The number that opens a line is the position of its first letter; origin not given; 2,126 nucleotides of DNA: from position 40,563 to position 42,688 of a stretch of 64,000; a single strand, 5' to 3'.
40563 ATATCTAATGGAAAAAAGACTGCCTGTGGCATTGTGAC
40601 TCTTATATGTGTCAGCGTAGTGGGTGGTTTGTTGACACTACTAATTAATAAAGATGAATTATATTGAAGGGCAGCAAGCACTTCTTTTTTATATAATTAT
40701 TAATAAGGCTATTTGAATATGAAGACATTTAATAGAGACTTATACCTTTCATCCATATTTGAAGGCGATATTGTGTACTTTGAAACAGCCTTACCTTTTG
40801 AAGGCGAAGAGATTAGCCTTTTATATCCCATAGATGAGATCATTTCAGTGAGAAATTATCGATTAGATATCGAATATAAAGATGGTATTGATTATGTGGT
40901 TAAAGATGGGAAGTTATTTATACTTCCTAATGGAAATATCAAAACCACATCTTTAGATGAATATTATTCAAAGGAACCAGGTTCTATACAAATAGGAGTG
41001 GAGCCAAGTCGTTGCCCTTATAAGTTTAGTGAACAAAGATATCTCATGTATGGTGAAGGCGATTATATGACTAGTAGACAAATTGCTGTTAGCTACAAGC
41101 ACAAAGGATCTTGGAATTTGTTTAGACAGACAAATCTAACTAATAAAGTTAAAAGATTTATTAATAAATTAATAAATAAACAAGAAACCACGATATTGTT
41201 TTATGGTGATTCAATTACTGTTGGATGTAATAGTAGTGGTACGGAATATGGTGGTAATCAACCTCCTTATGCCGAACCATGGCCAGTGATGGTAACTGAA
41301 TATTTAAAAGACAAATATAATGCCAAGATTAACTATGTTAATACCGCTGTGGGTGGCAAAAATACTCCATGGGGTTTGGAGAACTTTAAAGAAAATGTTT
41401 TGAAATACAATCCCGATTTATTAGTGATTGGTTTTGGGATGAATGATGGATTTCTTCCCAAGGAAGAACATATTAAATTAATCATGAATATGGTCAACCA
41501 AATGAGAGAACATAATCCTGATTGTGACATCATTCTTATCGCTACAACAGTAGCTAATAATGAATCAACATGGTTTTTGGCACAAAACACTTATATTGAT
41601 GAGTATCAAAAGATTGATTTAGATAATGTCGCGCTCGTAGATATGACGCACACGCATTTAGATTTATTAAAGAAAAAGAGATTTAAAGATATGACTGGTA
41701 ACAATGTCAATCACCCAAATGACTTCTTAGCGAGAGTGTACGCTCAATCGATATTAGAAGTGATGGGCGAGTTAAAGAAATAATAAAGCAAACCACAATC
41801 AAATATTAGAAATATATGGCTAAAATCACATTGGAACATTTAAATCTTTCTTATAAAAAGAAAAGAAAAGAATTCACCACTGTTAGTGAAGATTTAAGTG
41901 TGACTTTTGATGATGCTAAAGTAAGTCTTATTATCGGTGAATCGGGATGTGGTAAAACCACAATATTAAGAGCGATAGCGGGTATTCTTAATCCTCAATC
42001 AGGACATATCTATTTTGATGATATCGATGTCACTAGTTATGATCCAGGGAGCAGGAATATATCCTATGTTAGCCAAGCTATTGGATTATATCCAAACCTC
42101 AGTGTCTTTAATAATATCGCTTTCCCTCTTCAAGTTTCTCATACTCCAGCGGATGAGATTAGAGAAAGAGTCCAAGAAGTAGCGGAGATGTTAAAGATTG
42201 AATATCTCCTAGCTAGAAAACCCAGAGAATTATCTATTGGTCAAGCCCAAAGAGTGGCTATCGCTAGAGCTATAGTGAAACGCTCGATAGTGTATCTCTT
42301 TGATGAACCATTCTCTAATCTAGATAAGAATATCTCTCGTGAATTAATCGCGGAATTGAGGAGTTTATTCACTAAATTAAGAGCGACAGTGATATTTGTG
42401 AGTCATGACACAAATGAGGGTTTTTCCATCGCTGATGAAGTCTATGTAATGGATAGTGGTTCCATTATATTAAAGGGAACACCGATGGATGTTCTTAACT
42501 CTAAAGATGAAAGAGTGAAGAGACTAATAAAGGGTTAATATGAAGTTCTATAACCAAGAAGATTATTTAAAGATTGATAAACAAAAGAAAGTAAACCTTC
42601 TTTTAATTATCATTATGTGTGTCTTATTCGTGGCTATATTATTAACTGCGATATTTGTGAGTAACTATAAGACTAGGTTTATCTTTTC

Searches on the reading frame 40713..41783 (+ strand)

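Call 80: search_protein_families(library=pfam, proteins=[window:40713-41783:+], max_evalue=0.00001)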
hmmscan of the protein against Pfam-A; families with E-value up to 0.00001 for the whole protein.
window:40713-41783:+ (356 aa): 2 families
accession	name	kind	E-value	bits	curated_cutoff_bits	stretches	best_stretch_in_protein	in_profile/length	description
PF13472.12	Lipase_GDSL_2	-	1.2e-17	65.4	32.9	1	163-337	1-173/178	GDSL-like Lipase/Acylhydrolase family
PF00657.28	Lipase_GDSL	-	2.7e-09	37.9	23.6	1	161-271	1-117/208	GDSL-like Lipase/Acylhydrolase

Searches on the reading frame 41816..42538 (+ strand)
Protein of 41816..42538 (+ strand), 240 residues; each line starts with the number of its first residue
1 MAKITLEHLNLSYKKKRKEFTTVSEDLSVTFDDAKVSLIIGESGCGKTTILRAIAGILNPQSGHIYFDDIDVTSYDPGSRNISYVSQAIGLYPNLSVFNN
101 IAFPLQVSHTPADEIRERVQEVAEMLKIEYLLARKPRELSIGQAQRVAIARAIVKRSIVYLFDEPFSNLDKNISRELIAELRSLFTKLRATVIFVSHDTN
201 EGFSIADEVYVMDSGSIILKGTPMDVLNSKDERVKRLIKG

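Call 80: search_protein_families(library=pfam, proteins=[window:41816-42538:+], max_evalue=0.00001)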
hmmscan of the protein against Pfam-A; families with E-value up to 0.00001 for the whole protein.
window:41816-42538:+ (240 aa): 5 families
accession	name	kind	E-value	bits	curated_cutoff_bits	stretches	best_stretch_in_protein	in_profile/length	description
PF00005.33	ABC_tran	-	1.7e-31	110.1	25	1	25-166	2-136/137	ABC transporter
PF13304.12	AAA_21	-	2.5e-08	34.8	27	0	132-199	231-300/304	AAA domain, putative AbiEii toxin, Type IV TA system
PF13476.12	AAA_23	-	8.6e-07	30.2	27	1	25-62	11-47/201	AAA domain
PF02463.25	SMC_N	-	2.7e-06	27.4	40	0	27-59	18-49/220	RecF/RecN/SMC N terminal domain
PF13555.12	AAA_29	-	9.1e-06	25.8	27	0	28-64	16-51/61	P-loop containing region of AAA domain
